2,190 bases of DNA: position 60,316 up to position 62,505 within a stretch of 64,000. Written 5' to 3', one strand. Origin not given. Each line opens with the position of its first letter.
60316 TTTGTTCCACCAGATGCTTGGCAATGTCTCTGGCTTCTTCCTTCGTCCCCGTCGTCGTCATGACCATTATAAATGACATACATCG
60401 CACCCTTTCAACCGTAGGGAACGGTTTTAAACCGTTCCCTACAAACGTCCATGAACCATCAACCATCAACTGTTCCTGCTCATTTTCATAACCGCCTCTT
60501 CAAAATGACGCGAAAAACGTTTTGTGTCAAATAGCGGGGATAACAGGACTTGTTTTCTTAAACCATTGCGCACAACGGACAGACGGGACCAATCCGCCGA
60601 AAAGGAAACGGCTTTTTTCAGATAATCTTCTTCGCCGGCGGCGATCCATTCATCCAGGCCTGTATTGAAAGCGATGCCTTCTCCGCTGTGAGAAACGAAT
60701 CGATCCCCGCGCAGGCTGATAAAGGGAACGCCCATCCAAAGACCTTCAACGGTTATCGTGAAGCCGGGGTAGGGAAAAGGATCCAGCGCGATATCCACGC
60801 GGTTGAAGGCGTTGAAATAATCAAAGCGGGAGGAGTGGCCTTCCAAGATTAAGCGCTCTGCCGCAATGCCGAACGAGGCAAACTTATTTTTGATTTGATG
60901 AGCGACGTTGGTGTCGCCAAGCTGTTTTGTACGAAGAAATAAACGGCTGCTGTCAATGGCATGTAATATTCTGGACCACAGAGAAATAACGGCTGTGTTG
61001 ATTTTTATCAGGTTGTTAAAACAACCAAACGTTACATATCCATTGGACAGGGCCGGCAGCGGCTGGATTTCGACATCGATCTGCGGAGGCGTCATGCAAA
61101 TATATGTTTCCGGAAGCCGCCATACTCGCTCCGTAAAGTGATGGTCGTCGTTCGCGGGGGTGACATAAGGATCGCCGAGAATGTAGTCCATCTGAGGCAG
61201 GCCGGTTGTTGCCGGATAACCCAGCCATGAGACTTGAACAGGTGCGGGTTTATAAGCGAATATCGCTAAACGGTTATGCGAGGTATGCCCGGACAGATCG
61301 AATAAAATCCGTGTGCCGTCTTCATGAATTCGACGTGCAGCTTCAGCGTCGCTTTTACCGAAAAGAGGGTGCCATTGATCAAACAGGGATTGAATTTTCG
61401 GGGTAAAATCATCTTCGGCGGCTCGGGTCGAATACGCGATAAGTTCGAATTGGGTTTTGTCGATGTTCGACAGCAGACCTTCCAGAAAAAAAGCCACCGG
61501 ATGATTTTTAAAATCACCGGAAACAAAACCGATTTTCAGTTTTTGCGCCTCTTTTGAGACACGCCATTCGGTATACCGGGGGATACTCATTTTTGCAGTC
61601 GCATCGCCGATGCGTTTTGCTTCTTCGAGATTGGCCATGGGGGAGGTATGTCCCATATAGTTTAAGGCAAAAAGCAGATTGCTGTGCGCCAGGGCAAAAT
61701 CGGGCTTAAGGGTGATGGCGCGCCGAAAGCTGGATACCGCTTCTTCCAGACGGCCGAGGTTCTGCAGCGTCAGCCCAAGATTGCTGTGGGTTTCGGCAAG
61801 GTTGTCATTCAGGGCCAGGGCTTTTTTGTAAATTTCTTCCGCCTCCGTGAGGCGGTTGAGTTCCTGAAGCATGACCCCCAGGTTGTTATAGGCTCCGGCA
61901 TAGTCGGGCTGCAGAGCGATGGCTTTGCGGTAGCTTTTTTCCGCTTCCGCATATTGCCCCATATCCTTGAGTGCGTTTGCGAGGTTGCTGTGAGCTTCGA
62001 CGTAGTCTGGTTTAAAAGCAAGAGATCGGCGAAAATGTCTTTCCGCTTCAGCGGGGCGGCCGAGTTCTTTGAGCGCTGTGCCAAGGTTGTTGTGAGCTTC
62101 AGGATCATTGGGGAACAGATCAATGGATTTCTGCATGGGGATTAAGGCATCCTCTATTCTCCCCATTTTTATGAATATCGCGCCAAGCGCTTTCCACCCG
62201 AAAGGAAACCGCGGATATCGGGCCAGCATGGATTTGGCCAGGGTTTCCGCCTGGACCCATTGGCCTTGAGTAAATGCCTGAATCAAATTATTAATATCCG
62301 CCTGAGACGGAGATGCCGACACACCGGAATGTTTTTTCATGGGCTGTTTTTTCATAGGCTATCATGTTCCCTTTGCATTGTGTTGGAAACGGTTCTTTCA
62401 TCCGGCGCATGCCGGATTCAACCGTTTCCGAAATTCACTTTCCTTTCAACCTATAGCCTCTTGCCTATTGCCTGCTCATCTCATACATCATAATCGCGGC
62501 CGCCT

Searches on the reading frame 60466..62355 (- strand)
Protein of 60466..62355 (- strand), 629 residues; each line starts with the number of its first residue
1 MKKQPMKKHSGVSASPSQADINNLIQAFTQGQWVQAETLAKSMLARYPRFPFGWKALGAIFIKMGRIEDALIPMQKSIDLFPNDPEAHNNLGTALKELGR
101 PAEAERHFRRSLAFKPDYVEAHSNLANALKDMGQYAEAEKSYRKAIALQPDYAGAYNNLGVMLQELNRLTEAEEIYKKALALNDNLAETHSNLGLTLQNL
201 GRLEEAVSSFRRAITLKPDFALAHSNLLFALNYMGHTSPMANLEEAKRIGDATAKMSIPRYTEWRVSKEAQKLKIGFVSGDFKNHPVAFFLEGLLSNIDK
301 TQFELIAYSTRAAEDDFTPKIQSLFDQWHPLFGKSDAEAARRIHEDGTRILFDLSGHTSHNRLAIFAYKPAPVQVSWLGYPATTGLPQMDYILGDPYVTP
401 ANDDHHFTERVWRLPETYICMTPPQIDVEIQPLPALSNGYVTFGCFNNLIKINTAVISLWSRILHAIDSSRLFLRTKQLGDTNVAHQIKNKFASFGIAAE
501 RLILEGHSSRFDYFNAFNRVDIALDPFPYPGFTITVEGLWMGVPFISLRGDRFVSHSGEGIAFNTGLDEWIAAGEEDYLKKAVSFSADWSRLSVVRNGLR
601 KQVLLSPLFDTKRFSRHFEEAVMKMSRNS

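Call 26: search_protein_families(library=pfam, proteins=[window:60466-62355:-], max_evalue=0.00001)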
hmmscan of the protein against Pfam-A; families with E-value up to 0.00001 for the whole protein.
window:60466-62355:- (629 aa): 20 families
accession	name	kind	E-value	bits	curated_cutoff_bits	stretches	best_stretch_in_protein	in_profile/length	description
PF13844.12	Glyco_transf_41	-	3.8e-52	177.7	25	2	265-419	73-229/543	Glycosyl transferase family 41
PF00515.34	TPR_1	-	5e-42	140.5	27.8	4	120-152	2-34/34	Tetratricopeptide repeat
PF07719.23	TPR_2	-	5.9e-38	126.3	27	3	120-152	2-34/34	Tetratricopeptide repeat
PF13414.12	TPR_11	-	2.4e-36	123.6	26.8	2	127-165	2-40/42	TPR repeat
PF13431.12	TPR_17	-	2.2e-33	112.1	24.4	2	75-105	3-33/34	Tetratricopeptide repeat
PF13181.12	TPR_8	-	3.8e-31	105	25.7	2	120-152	2-34/34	Tetratricopeptide repeat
PF13424.12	TPR_12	-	7.4e-27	93.8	30.1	3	120-182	4-74/77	Tetratricopeptide repeat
PF13374.12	TPR_10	-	3.7e-25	87.6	27.5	1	153-182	2-31/42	Tetratricopeptide repeat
PF13428.12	TPR_14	-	1.1e-21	75.5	23.5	0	120-160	2-42/44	Tetratricopeptide repeat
PF13432.12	TPR_16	-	5.3e-21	75.2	32.7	1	125-183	3-61/65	Tetratricopeptide repeat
PF13176.12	TPR_7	-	6.7e-20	69.9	27.9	0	121-150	1-32/36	Tetratricopeptide repeat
PF14559.12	TPR_19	-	1.8e-19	70.2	25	2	97-154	3-59/68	Tetratricopeptide repeat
PF07721.20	TPR_4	-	9.2e-15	54.1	27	0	85-110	1-26/26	Tetratricopeptide repeat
PF23914.1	TPR_CcmH_CycH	-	4.4e-11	43.3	42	1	44-149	43-151/158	Cytochrome c-type biogenesis protein H TPR domain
PF13174.12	TPR_6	-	8.3e-10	39.1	26.3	0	124-151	5-32/33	Tetratricopeptide repeat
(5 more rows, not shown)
